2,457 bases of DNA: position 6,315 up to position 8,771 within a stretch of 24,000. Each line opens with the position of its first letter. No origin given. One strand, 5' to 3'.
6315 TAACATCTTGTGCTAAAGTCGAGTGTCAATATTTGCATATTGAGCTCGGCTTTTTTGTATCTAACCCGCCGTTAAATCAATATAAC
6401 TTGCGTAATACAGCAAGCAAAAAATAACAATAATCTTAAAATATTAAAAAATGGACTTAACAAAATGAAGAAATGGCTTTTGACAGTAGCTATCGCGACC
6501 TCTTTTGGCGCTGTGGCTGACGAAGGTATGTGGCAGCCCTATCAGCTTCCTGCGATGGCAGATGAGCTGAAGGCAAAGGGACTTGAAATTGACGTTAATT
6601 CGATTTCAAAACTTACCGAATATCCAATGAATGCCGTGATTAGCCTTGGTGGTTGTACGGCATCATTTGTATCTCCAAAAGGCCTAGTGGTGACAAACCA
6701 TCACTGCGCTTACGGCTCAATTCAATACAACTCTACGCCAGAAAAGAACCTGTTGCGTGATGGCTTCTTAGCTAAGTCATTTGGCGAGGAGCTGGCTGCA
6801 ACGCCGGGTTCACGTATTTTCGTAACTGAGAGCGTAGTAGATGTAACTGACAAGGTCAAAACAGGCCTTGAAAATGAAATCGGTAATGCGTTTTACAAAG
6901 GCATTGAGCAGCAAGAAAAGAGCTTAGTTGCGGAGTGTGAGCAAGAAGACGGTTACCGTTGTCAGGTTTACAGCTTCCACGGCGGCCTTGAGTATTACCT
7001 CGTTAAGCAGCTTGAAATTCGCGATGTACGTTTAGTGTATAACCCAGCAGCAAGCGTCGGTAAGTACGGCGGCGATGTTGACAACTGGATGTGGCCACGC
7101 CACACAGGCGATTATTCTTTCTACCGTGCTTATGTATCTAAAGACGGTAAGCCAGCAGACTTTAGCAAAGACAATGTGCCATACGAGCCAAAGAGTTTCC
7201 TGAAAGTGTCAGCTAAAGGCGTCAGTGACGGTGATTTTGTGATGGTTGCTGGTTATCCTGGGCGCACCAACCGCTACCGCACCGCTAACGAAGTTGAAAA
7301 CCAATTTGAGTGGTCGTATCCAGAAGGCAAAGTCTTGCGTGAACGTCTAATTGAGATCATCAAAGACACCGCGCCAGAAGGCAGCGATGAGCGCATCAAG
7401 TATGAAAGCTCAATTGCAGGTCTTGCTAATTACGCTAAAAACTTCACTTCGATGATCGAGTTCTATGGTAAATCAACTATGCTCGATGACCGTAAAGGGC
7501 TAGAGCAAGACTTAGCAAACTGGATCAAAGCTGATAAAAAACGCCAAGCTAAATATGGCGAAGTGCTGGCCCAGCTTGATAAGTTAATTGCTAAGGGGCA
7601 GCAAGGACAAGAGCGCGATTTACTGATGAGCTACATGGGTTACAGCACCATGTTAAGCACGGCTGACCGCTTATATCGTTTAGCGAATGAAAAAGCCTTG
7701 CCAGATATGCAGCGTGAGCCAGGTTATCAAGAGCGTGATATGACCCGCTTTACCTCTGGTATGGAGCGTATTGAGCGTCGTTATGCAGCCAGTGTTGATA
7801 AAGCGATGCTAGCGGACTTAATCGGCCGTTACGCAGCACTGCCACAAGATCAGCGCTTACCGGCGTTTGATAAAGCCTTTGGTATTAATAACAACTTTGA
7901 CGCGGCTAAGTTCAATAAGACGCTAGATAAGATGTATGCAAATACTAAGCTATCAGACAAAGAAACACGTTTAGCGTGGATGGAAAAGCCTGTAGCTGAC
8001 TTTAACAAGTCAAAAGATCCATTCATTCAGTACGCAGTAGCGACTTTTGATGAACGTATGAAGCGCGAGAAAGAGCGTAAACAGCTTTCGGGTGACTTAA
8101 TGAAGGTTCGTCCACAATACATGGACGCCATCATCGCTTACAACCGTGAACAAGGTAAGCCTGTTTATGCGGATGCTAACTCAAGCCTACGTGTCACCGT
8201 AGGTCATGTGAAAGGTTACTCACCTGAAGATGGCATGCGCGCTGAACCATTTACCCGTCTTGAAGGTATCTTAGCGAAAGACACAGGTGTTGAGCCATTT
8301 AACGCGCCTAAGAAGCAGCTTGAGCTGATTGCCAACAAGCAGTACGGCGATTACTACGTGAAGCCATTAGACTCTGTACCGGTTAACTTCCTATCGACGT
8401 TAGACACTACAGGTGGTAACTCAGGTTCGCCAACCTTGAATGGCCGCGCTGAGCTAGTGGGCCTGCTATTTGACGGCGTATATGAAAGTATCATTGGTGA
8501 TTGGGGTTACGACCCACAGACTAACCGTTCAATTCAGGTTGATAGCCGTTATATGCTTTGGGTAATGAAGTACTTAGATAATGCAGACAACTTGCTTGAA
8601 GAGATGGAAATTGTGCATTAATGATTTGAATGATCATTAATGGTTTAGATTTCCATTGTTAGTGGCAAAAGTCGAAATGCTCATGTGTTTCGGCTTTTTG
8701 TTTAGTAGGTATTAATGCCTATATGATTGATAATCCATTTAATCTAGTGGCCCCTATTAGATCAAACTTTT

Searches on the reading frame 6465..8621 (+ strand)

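Call 4: search_protein_families(library=pfam, proteins=[window:6465-8621:+])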
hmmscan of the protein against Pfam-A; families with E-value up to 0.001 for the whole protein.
window:6465-8621:+ (718 aa): 3 families
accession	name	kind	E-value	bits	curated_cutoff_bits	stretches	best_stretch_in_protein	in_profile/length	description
PF10459.15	Peptidase_S46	-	3e-266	886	22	1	18-716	1-698/698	Peptidase S46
PF13365.12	Trypsin_2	-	1.3e-05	26.4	27.6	0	643-667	120-144/144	Trypsin-like peptidase domain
PF00089.32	Trypsin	-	2e-05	25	20.6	0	51-87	10-51/220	Trypsin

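Call 80: search_protein_families(library=ncbifam, proteins=[window:6465-8621:+], max_evalue=0.001)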
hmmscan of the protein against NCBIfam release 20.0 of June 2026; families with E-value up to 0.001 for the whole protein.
window:6465-8621:+ (718 aa): 1 family
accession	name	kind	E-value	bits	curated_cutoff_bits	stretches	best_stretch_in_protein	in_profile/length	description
NF053519.1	DipepPtdsDpp7Prph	equivalog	1.1e-129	434.1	1200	1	7-717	9-708/708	dipeptidyl-peptidase Dpp7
